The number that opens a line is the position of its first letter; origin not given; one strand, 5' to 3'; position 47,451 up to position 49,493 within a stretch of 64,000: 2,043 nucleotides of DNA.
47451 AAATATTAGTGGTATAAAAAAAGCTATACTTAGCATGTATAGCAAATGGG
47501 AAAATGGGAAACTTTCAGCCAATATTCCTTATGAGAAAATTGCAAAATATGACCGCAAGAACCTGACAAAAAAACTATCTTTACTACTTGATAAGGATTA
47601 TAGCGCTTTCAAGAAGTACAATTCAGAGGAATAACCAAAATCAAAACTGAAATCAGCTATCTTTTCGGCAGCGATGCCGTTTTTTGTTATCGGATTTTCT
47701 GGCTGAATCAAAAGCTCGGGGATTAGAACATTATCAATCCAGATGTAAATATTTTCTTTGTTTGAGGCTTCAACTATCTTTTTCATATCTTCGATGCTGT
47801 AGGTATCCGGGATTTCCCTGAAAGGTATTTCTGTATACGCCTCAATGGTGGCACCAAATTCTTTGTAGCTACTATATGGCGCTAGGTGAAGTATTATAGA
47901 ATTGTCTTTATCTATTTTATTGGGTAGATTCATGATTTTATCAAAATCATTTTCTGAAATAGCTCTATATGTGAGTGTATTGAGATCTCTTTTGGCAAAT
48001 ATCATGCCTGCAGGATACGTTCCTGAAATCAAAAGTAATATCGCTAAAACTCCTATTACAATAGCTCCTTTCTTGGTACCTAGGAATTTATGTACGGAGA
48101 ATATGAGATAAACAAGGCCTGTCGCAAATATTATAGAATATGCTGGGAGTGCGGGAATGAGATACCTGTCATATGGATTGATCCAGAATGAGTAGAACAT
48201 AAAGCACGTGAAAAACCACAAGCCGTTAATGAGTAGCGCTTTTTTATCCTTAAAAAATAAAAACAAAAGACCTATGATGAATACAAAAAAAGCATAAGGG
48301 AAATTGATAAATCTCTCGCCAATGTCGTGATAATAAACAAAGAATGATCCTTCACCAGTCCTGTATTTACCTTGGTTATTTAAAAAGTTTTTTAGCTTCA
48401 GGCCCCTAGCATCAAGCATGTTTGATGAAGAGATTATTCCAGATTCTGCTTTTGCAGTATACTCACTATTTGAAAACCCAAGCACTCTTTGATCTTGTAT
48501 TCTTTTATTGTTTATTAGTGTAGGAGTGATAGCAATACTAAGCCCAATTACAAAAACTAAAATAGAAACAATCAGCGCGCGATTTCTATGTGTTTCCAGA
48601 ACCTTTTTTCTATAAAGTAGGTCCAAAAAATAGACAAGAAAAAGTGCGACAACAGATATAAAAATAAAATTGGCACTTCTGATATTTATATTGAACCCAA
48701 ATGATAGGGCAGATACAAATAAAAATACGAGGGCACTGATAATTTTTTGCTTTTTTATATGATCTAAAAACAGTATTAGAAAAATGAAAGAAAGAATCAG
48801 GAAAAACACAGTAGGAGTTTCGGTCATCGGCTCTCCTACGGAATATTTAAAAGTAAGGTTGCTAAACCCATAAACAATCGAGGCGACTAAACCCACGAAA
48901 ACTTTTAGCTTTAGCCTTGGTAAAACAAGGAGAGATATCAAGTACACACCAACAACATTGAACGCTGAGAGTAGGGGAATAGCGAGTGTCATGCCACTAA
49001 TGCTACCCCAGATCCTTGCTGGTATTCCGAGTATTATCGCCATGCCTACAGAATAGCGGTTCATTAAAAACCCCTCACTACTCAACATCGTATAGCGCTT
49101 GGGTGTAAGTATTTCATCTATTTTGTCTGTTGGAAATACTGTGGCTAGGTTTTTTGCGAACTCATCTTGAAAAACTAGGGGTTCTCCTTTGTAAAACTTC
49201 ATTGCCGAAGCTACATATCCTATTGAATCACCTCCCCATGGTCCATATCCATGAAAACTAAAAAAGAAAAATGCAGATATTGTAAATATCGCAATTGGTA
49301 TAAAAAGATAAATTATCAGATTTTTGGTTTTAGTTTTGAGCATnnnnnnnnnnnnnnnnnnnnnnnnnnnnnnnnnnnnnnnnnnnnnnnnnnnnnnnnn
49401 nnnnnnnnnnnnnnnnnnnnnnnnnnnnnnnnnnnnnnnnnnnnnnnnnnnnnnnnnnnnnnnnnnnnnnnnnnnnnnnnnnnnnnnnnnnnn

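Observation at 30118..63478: About 33-kb glycan-assembly super-locus with three Wzx-like flippases, a Wzy/ligase-like protein and multiple GT-C enzymes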

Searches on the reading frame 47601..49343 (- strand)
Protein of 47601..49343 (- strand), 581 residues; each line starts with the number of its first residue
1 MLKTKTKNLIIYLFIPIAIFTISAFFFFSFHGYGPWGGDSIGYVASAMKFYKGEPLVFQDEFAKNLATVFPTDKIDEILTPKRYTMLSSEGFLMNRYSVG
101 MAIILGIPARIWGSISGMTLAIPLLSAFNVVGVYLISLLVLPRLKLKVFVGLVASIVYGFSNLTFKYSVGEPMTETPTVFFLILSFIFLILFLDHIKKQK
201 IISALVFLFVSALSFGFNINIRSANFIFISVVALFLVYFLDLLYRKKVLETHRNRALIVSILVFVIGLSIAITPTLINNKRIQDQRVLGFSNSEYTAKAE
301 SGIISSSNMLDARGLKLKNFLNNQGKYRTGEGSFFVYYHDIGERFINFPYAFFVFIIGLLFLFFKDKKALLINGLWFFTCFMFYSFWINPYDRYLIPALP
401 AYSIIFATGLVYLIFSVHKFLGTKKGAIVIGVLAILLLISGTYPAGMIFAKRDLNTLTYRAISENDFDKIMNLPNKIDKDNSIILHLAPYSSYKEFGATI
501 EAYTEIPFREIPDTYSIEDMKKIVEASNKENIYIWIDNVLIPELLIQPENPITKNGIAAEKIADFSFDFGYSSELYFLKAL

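Call 4: search_protein_families(library=pfam, proteins=[window:47601-49343:-], max_evalue=0.01)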
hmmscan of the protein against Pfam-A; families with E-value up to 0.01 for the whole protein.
window:47601-49343:- (581 aa): 1 family
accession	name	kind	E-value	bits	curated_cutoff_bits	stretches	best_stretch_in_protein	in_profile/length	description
PF01053.26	Cys_Met_Meta_PP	-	0.0078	15.2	27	0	469-548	103-184/381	Cys/Met metabolism PLP-dependent enzyme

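Call 11: search_protein_families(library=ncbifam, proteins=[window:47601-49343:-], max_evalue=0.01)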
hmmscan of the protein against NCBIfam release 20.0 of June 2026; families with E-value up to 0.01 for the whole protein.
window:47601-49343:- (581 aa): 0 families

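Call 16: search_solved_structures(query=window:47601-49343:-, max_evalue=10)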
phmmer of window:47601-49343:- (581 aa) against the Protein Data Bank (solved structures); distinct sequences matched with E-value up to 10: 1.
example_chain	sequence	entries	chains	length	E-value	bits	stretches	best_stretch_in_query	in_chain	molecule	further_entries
6fkf_b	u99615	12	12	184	0.45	12.5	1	203-244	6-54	ATP synthase subunit b, chloroplastic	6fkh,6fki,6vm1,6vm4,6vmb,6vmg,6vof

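Call 21: find_homologous_proteins(query=window:47601-49343:-, max_evalue=0.001)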
Query window:47601-49343:- (581 aa): 2 proteins with E <= 0.001 among 8000 candidates.
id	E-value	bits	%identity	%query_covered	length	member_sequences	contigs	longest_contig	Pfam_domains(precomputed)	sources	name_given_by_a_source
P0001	0.0e+0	1267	100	100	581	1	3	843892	-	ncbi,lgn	-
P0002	0.0e+0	1065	82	100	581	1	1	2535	-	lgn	-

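Call 23: find_encoding_contigs(protein=P0001, flank=10000, max_places=6)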
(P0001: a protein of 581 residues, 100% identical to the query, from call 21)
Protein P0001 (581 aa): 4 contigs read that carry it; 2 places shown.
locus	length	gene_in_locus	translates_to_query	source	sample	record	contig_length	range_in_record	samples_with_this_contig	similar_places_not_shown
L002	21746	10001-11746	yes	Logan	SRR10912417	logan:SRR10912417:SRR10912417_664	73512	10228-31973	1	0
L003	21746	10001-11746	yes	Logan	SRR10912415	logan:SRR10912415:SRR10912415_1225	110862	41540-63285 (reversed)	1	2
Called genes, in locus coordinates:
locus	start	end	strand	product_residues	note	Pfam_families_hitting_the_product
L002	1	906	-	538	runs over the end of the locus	PF11028:TMEM260_N (weak), PF13231:PMT_2 (weak)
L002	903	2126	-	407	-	PF13231:PMT_2 (weak)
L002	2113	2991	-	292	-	PF00535:Glycos_transf_2, PF10111:Glyco_tranf_2_2 (weak), PF13641:Glyco_tranf_2_3, PF13712:Glyco_tranf_2_5 (faint), PF13632:Glyco_trans_2_3 (faint)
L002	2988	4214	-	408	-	PF00534:Glycos_transf_1 (weak), PF13524:Glyco_trans_1_2, PF13692:Glyco_trans_1_4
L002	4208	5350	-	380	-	PF00534:Glycos_transf_1, PF13692:Glyco_trans_1_4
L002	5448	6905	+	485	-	PF01943:Polysacc_synt, PF13440:Polysacc_synt_3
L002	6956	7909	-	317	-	PF01073:3Beta_HSD, PF01370:Epimerase, PF02719:Polysacc_synt_2, PF04321:RmlD_sub_bind, PF07993:NAD_binding_4, PF08659:KR (faint), PF13460:NAD_binding_10 (weak), PF16363:GDP_Man_Dehyd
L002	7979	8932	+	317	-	PF00535:Glycos_transf_2, PF13641:Glyco_tranf_2_3 (weak)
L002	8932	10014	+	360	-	PF13439:Glyco_transf_4, PF13579:Glyco_trans_4_4 (weak), PF00534:Glycos_transf_1, PF13692:Glyco_trans_1_4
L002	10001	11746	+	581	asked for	-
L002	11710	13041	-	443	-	-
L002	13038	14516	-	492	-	PF01943:Polysacc_synt, PF13440:Polysacc_synt_3, PF03023:MurJ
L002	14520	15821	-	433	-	PF03721:UDPG_MGDP_dh_N, PF03446:NAD_binding_2, PF00984:UDPG_MGDP_dh, PF03720:UDPG_MGDP_dh_C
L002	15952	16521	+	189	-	-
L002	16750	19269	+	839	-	PF13231:PMT_2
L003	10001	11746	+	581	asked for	-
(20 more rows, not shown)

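Call 27: search_protein_representatives(protein=window:47601-49343:-)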
Query: 581 residues. Proteins with E-value up to 0.001 (for the whole library): 54; up to 1e-10: 45; up to 1e-30: 26. The best 54 are listed.
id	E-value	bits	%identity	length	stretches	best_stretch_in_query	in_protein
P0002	0.0e+00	1064.9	82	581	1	4-580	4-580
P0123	8.0e-58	213.1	30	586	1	4-539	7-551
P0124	5.3e-53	197.2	30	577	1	1-540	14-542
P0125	1.3e-50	189.3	30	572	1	11-483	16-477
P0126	9.8e-50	186.4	26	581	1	5-545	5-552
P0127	1.9e-49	185.4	28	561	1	22-576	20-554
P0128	8.5e-49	183.3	28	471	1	11-471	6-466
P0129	1.9e-48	182.1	27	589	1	3-538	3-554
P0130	3.8e-48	181.1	25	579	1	16-539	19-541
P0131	4.6e-48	180.8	30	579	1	7-539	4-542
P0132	3.7e-47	177.9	29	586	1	8-539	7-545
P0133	3.1e-46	174.8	28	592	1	8-539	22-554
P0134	4.8e-45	170.9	25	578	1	9-477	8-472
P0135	4.2e-44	167.8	32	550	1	7-542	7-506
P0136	1.3e-42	162.9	28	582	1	12-482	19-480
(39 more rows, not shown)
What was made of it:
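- Tried and rejected: The exhaustive HMMER search was needed for 47598 (call 27).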

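Call 29: search_solved_structures(query=A1, max_evalue=10, show_alignments=2)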
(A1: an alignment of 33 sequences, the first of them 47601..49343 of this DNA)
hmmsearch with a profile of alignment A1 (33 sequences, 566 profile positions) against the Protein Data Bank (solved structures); distinct sequences matched with E-value up to 10: 10.
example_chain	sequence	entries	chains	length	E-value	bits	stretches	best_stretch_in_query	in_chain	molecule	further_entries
2l82_A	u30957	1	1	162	0.0081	17.8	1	477-556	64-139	DESIGNED PROTEIN OR32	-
5leg_1A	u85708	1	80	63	0.031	15.8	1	199-235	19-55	Pilin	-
9mzt_A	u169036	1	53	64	0.032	15.8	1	199-235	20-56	Pilin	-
2mr5_A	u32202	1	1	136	0.11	14.1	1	419-540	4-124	De novo designed Protein OR457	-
4j29_A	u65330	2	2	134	0.33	12.4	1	422-540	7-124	Engineered Protein OR258 | DE NOVO DESIGNED PROTEIN OR258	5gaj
2lci_A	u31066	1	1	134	1.1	10.7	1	420-540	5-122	Protein OR36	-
2lrh_A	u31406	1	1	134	1.5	10.3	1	430-539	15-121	De novo designed protein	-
2lr0_A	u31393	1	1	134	2.2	9.7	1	424-538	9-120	P-loop ntpase fold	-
8kc5_A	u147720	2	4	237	2.4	9.6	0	502-541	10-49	De novo design protein -T09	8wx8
4k1p_A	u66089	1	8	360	6.7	8.1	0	411-467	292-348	NheA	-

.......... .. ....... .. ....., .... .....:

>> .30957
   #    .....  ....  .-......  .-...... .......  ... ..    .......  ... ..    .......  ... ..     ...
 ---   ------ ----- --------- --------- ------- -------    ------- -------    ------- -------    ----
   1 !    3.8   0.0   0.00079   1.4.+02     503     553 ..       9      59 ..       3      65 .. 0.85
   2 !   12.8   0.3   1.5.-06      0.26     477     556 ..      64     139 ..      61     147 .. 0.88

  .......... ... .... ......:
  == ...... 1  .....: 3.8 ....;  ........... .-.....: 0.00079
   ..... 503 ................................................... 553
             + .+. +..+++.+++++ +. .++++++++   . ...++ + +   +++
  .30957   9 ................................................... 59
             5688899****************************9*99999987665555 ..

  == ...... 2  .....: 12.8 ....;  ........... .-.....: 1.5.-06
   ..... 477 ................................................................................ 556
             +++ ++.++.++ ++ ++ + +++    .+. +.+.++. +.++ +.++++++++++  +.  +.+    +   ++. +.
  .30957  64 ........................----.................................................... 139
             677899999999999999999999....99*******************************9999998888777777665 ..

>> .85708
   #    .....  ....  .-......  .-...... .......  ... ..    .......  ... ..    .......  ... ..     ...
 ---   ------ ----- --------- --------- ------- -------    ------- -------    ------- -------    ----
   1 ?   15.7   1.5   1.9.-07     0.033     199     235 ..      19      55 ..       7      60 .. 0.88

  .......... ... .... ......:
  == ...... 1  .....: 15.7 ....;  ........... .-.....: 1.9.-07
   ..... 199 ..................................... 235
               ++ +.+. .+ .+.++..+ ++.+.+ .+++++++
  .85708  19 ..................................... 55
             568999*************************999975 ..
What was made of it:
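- Tried and rejected: A profile of the 47598 family against PDB sequences also gave only noise (call 29).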

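Call 30: search_protein_families(library=pfam, alignment_id=A1, max_evalue=0.1)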
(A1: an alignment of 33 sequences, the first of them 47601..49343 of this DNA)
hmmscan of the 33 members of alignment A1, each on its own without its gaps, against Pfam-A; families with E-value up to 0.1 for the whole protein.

A. member 1, window:47601-49343:- (581 aa): 1 family
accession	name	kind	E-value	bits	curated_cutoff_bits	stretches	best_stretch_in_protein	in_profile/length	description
PF01053.26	Cys_Met_Meta_PP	-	0.0078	15.2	27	1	469-548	103-184/381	Cys/Met metabolism PLP-dependent enzyme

B. families by the number of members that match (of 33 scanned): 13 families
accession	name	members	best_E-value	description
PF13231.12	PMT_2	13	1.5e-10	Dolichyl-phosphate-mannose-protein mannosyltransferase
PF01053.26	Cys_Met_Meta_PP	2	0.0078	Cys/Met metabolism PLP-dependent enzyme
PF04955.18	HupE_UreJ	1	0.00055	HupE / UreJ protein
PF01027.25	Bax1-I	1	0.0033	Inhibitor of apoptosis-promoting Bax1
PF03155.21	Alg6_Alg8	1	0.0059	ALG6, ALG8 glycosyltransferase family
PF11337.13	DUF3139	1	0.02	Protein of unknown function (DUF3139)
PF14084.11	DUF4264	1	0.022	Protein of unknown function (DUF4264)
PF02706.20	Wzz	1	0.025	Chain length determinant protein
PF10066.14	DUF2304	1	0.028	Uncharacterized conserved protein (DUF2304)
PF11028.14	TMEM260-like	1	0.029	Protein O-mannosyl-transferase TMEM260-like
PF12472.13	DUF3693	1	0.04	Phage related protein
PF14163.11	SieB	1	0.06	Super-infection exclusion protein B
PF25397.1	DUF7887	1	0.094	Domain of unknown function (DUF7887)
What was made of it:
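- Checked: 13 of 33 family members hit PMT_2 (call 30).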

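Call 33: find_related_loci(query=A2, collection=genome_contigs, flank=10000)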
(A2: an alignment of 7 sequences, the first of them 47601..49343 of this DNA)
Query A2 (581 aa) in genome_contigs; peptide patterns used: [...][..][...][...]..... (x = any residue, [..] = any of these).
31 stretches matched a pattern; 13 encode a relative of the query (tblastn E <= 1e-3); 13 distinct loci.
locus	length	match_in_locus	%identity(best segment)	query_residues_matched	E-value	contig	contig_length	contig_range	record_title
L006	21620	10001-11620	28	1-538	5e-61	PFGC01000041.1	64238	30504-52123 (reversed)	MAG: Candidatus Kerfeldbacteria bacterium CG15_BIG_FIL_POST_REV_8_21_14_020_45_12 CG15_8_21_14_0.20_scaffold_104_c, whol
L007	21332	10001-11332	29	24-483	5e-57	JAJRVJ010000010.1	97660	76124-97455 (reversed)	MAG: Patescibacteria group bacterium isolate Dive96_bin10.367 k141_835990, whole genome shotgun sequence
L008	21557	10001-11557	26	23-545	4e-53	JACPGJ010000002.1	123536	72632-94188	MAG: Candidatus Kerfeldbacteria bacterium isolate NC_groundwater_384_Ag_B-0.1um_43_17 GD18-4_B1_scaffold_61898, whole ge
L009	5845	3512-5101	26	1-538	6e-53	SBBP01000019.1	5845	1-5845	MAG: Candidatus Microgenomatus auricola isolate Bin_40 Hy_contig17904, whole genome shotgun sequence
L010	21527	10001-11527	26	22-538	5e-49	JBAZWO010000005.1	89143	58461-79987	MAG: Patescibacteria group bacterium isolate SO_2017_GW1_34 NODE_1617_length_89143_cov_6.061742_OW334_2017, whole genome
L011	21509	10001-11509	26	22-538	7e-41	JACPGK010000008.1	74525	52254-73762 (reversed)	MAG: Candidatus Kerfeldbacteria bacterium isolate NC_groundwater_385_Ag_B-0.1um_43_29 GD18-4_B1_scaffold_479206, whole g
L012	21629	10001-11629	25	2-538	2e-42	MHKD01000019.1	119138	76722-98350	MAG: Candidatus Kerfeldbacteria bacterium RIFCSPHIGHO2_12_FULL_48_17 rifcsphigho2_12_scaffold_328, whole genome shotgun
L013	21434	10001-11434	29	32-543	6e-38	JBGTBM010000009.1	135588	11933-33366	MAG: Patescibacteria group bacterium isolate JTS-AC97 k141_4401985, whole genome shotgun sequence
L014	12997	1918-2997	27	23-416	1e-37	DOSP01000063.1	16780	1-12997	MAG TPA_asm: Candidatus Kerfeldbacteria bacterium isolate UBA9570 contig_3253, whole genome shotgun sequence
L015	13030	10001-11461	23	1-504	2e-33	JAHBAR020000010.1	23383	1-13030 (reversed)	MAG: Candidatus Kerfeldbacteria bacterium isolate AQU-08 c_000000025970, whole genome shotgun sequence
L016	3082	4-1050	23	99-481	2e-24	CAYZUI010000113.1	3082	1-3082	MAG TPA_asm: uncultured Gammaproteobacteria bacterium isolate binchicken_co169_102 genome assembly, contig: k99_574715,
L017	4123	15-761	25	113-397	5e-22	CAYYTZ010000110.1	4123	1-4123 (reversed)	MAG TPA_asm: uncultured Gammaproteobacteria bacterium isolate SRP011637_co1_72 genome assembly, contig: NODE_9810_length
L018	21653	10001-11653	27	1-537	1e-47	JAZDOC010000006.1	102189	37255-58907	MAG: Patescibacteria group bacterium isolate MEGAHIT-group-0.747 k141_20507152, whole genome shotgun sequence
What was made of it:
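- It is not taken from a marker phylogeny, and the organism's own genome was not in the GTDB representative set (call 33).
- Tried and rejected: The organism's own genome was not in the GTDB representative set (call 33).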

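Call 46: predict_structure(alignment_id=A1)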
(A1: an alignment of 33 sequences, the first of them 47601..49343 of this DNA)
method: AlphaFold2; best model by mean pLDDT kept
length: 581 residues; sequences in the alignment: 33
mean_pLDDT: 84.0   pTM: 0.89
mean pLDDT of the five models: 84.0, 83.0, 82.8, 81.6, 81.1
residues with pLDDT >= 90: 296; 70-90: 179; 50-70: 79; < 50: 27
segments of 3 or more residues with pLDDT < 50: 290-305, 541-544, 546-549
pLDDT, mean of each block of 10 residues (from residue 1): 82 97 93 89 92 92 90 77 77 87 96 95 97 97 90 93 89 95 96 89 95 96 91 81 66 81 96 92 70 36 50 84 90 92 78 93 93 94 93 93 95 81 65 66 58 57 93 93 83 82 91 82 87 79 48 60 90 85 57
secondary structure, 60 per line:
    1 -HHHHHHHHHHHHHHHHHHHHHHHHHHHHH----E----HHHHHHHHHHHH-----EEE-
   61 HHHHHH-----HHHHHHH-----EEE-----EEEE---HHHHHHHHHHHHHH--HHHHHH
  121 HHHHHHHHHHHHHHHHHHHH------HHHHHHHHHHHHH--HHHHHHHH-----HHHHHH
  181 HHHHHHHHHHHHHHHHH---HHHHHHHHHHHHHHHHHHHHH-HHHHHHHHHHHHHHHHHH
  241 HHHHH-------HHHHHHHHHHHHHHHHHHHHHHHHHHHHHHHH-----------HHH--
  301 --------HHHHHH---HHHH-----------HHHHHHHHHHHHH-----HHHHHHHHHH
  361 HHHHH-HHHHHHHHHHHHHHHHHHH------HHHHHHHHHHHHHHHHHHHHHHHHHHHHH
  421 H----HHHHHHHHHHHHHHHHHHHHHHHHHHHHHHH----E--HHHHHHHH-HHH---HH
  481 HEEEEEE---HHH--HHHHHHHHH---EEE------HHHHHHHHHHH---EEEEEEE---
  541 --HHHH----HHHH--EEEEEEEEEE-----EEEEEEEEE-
elements in order: H2-30 H40-51 E57-59 H61-66 H72-78 E84-86 E92-95 H99-112 H115-140 H147-159 H162-169 H175-197 H201-221 H223-245 H253-284 H309-314 H318-321 H333-345 H351-365 H367-385 H392-421 H426-456 H464-471 E482-487 H496-504 E508-510 H517-527 E531-537 H543-546 H551-554 E557-566 E572-580
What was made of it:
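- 47598..49343 (-): 581-aa GT-C glycosyltransferase of a rare, unclassified family (module C). AlphaFold pLDDT 84 (call 46).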

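Call 50: fold_search(model_id=the predicted structure, library=pdb)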
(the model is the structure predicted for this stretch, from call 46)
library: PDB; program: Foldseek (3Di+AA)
matches with E <= 10: 220; with E <= 0.001: 16
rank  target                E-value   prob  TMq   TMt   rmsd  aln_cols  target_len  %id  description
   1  6ezn_F                6.0e-08  1.00  0.48  0.44  14.2       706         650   14  Cryo-EM structure of the yeast oligosaccharyltransferase (OST) complex (released 2018-01-17)
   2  8age_A                8.1e-08  1.00  0.47  0.43  13.7       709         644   13  Structure of yeast oligosaccharylransferase complex with acceptor peptide bound (released 2022-12-07)
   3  7e9s_A                9.2e-08  1.00  0.51  0.37  13.5       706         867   11  Archaeal oligosaccharyltransferase AglB from Archaeoglobus fulgidus in complex with an inhibitory peptide and a dolich (released 2021-09-08)
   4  5f15                  2.4e-07  1.00  0.51  0.55  10.9       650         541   10  Crystal Structure of ArnT from Cupriavidus metallidurans bound to Undecaprenyl phosphate (released 2016-02-17)
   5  8agc_A                2.4e-07  1.00  0.45  0.39  14.9       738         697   13  Structure of yeast oligosaccharylransferase complex with lipid-linked oligosaccharide and non-acceptor peptide bound (released 2022-12-07)
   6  5ezm                  3.4e-07  1.00  0.53  0.57  10.8       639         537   10  Crystal Structure of ArnT from Cupriavidus metallidurans in the apo state (released 2016-02-17)
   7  9n9j_I                4.7e-07  1.00  0.45  0.39  14.8       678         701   11  Structure of a GRP94 folding intermediate engaged with a CCDC134- and FKBP11-bound secretory translocon (released 2025-11-19)
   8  8b6l_I                5.5e-07  1.00  0.44  0.38  14.1       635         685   11  Subtomogram average of the human Sec61-TRAP-OSTA-translocon (released 2022-12-07)
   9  3waj                  6.5e-07  1.00  0.46  0.36  15.2       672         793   13  Crystal structure of the Archaeoglobus fulgidus oligosaccharyltransferase (O29867_ARCFU) complex with Zn and sulfate (released 2013-10-30)
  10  9s6t_A                5.8e-06  1.00  0.52  0.61   7.7       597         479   12  Ternary cryo-EM structure of chicken ALG12 with Dol25-PP-GlcNAc2Man7, Dol25-P-Man, and Fab (released 2026-03-18)
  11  8pn9_A                7.4e-06  1.00  0.48  0.43  14.1       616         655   12  Structure of human oligosaccharyltransferase OST-A complex bound to NGI-1 (released 2024-05-08)
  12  6c26_A                9.9e-06  1.00  0.48  0.45  13.1       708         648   14  The Cryo-EM structure of a eukaryotic oligosaccharyl transferase complex (released 2018-01-31)
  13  6s7o_A                1.1e-05  1.00  0.52  0.47  13.0       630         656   12  Cryo-EM structure of human oligosaccharyltransferase complex OST-A (released 2019-12-18)
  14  5ogl_A                1.3e-05  1.00  0.42  0.35  13.6       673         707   11  Structure of bacterial oligosaccharyltransferase PglB in complex with an acceptor peptide and an lipid-linked oligosac (released 2017-10-25)
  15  6ftg_5                2.8e-05  1.00  0.44  0.41  13.8       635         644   12  Subtomogram average of OST-containing ribosome-translocon complexes from canine rough microsomal membranes (released 2018-03-21)
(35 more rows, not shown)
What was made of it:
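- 47598..49343 (-): Foldseek: STT3/AglB/PglB, ArnT, ALG12 (call 50).
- On GT-C superfamily (for 47598-49343): Foldseek against the PDB: the top 30 matches are all GT-C enzymes (STT3, AglB, PglB, ArnT, ALG12, DPY19, Pmt4, AftA, Emb), best E 6e-8 (call 50).
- Closest known: ArnC/ArnT lipid A modification pathway. Same: The 47598 model matches ArnT (5f15/5ezm, TM-score normalised by target 0.55-0.57, call 50).
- Checked: An AlphaFold model (pLDDT 84, pTM 0.89, call 46) has 30 best PDB matches that are all GT-C enzymes (call 50).
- Best structural matches of 47598 include oligosaccharyltransferases (call 50). TM-scores to ArnT and ALG12 (normalised by target length, 0.55-0.61) are as good as or better than those to OSTs (call 50).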
